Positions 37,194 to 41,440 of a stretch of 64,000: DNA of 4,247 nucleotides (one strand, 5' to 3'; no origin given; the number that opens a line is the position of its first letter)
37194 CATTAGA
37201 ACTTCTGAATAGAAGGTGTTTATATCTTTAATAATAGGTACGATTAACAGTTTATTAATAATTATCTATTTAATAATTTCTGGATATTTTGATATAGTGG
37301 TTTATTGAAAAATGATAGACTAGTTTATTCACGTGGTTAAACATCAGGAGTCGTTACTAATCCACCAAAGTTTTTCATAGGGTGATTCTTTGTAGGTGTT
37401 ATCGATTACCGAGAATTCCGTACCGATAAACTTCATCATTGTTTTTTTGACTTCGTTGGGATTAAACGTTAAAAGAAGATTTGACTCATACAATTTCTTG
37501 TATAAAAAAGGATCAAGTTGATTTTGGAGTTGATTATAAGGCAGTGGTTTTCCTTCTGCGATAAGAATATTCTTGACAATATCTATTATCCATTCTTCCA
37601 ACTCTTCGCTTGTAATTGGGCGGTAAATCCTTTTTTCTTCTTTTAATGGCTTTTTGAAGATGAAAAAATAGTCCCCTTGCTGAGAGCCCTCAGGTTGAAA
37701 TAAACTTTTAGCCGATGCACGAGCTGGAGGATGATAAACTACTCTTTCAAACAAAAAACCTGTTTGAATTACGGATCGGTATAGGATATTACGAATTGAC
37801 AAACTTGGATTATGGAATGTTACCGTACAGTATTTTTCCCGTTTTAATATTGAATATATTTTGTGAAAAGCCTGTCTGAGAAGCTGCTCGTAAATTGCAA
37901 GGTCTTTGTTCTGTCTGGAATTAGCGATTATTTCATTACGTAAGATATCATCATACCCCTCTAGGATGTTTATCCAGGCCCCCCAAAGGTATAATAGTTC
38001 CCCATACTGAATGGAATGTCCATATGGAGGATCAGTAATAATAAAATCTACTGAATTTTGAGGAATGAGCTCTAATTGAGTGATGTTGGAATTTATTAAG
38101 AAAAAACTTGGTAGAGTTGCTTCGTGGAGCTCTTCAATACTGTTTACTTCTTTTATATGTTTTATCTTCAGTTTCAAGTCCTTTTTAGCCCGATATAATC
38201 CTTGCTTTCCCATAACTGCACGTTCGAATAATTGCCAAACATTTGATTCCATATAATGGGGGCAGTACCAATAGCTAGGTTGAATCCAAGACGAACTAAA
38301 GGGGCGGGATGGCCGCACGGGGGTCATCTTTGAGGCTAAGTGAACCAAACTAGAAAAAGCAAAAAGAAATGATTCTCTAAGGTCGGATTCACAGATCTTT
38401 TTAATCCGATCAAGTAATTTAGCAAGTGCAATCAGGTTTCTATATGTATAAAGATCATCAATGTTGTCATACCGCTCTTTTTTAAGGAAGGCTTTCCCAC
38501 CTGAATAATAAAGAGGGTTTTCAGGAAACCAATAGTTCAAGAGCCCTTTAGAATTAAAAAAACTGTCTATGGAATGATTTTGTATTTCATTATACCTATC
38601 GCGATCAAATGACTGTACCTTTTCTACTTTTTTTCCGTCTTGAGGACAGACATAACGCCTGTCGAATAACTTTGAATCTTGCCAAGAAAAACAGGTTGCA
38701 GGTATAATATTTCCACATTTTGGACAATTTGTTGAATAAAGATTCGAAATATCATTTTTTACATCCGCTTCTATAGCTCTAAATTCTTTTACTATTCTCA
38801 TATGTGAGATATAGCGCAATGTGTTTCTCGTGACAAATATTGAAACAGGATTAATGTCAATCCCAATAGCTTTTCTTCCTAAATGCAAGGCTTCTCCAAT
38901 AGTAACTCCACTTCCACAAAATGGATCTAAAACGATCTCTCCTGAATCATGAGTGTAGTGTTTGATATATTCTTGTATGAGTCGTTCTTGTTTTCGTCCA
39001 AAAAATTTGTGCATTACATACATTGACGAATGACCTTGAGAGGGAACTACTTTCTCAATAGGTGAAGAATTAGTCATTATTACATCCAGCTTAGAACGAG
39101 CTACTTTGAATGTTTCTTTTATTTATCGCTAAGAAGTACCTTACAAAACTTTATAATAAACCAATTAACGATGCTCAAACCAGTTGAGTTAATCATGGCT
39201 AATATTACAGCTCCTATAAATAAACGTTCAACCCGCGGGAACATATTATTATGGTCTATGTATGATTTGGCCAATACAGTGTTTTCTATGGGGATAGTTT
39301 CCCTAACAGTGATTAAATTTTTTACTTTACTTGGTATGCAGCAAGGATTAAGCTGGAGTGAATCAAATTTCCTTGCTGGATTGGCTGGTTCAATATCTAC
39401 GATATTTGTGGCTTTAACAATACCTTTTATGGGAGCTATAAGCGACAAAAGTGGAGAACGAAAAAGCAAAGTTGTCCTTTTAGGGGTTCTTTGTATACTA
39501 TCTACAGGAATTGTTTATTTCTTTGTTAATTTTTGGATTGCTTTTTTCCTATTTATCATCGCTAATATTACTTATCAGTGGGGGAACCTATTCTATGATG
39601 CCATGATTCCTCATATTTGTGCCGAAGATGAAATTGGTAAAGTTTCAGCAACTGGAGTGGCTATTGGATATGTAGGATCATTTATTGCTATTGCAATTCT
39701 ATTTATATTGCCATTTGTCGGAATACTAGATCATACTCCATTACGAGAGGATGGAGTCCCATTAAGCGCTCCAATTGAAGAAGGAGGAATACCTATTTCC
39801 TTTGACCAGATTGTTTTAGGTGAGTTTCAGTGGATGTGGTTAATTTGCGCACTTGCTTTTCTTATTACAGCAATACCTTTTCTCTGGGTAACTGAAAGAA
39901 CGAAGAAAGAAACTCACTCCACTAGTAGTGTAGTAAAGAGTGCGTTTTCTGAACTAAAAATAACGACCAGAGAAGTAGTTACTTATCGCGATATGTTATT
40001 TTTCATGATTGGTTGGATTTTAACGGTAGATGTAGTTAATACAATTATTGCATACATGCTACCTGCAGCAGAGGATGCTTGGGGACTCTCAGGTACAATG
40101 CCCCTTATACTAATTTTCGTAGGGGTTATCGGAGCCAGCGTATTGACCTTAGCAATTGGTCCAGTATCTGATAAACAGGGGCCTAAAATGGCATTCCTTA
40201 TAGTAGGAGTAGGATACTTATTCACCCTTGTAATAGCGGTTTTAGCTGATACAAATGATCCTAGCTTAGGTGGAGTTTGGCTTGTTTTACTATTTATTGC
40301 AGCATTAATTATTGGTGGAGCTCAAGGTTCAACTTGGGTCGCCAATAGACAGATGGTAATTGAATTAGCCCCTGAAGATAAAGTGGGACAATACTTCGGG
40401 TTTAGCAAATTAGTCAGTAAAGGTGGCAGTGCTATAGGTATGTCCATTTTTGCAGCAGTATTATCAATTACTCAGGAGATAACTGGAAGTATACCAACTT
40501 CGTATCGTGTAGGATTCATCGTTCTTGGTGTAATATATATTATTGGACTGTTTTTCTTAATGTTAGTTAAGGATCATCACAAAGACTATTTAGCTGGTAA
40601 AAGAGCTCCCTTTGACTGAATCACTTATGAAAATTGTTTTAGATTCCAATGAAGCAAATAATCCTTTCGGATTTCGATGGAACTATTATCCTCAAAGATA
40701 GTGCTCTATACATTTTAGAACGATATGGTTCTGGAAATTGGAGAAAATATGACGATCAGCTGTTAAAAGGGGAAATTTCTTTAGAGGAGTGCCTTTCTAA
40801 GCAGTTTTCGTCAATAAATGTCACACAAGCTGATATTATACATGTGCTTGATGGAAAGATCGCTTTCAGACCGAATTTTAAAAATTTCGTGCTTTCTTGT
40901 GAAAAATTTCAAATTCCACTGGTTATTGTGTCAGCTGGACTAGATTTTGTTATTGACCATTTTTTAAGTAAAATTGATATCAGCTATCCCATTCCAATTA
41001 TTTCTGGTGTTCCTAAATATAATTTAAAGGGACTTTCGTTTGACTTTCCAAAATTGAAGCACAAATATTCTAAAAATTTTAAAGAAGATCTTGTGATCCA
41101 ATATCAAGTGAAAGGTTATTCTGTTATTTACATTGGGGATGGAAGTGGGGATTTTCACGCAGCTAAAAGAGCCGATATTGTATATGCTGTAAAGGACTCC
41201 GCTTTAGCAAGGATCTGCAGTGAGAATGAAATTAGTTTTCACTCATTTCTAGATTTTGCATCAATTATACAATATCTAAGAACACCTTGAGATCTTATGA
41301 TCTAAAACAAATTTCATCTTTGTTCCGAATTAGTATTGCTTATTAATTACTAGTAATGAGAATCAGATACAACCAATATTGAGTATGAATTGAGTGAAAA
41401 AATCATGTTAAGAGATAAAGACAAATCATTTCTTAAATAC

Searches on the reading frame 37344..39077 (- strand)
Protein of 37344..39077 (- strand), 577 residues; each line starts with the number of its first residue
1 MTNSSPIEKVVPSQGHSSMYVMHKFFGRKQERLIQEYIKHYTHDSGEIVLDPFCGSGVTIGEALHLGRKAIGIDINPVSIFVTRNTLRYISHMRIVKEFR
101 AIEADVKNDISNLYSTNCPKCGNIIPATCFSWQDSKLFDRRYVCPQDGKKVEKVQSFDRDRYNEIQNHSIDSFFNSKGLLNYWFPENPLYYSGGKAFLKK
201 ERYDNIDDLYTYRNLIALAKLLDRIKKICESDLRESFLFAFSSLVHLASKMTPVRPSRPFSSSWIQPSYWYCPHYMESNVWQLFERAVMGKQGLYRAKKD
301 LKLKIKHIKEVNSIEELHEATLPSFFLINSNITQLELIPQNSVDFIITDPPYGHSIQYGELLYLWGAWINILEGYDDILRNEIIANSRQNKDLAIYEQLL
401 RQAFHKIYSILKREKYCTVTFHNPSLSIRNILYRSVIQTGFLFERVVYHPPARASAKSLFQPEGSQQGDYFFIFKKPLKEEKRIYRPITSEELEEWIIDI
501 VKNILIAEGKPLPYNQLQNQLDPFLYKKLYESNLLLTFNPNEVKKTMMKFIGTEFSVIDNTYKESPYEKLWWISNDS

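Call 47: search_protein_families(library=pfam, proteins=[window:37344-39077:-], max_evalue=0.001)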
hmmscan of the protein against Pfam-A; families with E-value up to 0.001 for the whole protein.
window:37344-39077:- (577 aa): 3 families
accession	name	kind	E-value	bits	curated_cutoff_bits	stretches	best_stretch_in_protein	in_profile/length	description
PF01555.25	N6_N4_Mtase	-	2.4e-19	70.6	26.7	1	20-77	159-213/221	DNA methylase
PF01170.24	UPF0020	-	3e-08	34.1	22.3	1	320-358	99-137/197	RMKL-like, methyltransferase domain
PF02086.21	MethyltransfD12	-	8.5e-07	29.4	22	1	34-101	12-75/253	D12 class N6 adenine-specific DNA methyltransferase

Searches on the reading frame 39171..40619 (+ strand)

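Call 47: search_protein_families(library=pfam, proteins=[window:39171-40619:+], max_evalue=0.001)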
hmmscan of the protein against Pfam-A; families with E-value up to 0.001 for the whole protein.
window:39171-40619:+ (482 aa): 3 families
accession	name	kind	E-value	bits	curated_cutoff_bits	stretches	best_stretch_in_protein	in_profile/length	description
PF07690.21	MFS_1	-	1.2e-25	90.7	33.4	2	288-471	10-178/347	Major Facilitator Superfamily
PF11700.14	ATG22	-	1.2e-24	87.3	24.1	2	224-469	235-475/482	Vacuole effluxer Atg22 like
PF13347.12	MFS_2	-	1.7e-11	43.8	27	2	221-464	174-415/427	MFS/sugar transport protein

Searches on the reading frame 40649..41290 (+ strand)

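Call 47: search_protein_families(library=pfam, proteins=[window:40649-41290:+], max_evalue=0.001)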
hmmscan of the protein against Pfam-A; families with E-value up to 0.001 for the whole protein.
window:40649-41290:+ (213 aa): 5 families
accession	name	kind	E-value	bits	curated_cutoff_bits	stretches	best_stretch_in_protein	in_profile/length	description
PF12710.13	HAD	-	2.5e-11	44.8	27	1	5-173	1-189/189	haloacid dehalogenase-like hydrolase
PF06888.18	Put_Phosphatase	-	5.1e-08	33.1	27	0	4-112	2-113/234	Putative Phosphatase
PF05822.18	UMPH-1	-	1e-06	28.9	23.7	1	60-172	77-195/246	Pyrimidine 5'-nucleotidase (UMPH-1)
PF13419.12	HAD_2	-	1.7e-05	25.5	23.8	1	6-179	2-175/178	Haloacid dehalogenase-like hydrolase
PF00702.32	Hydrolase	-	0.00025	21.9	26.4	1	4-176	3-191/191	haloacid dehalogenase-like hydrolase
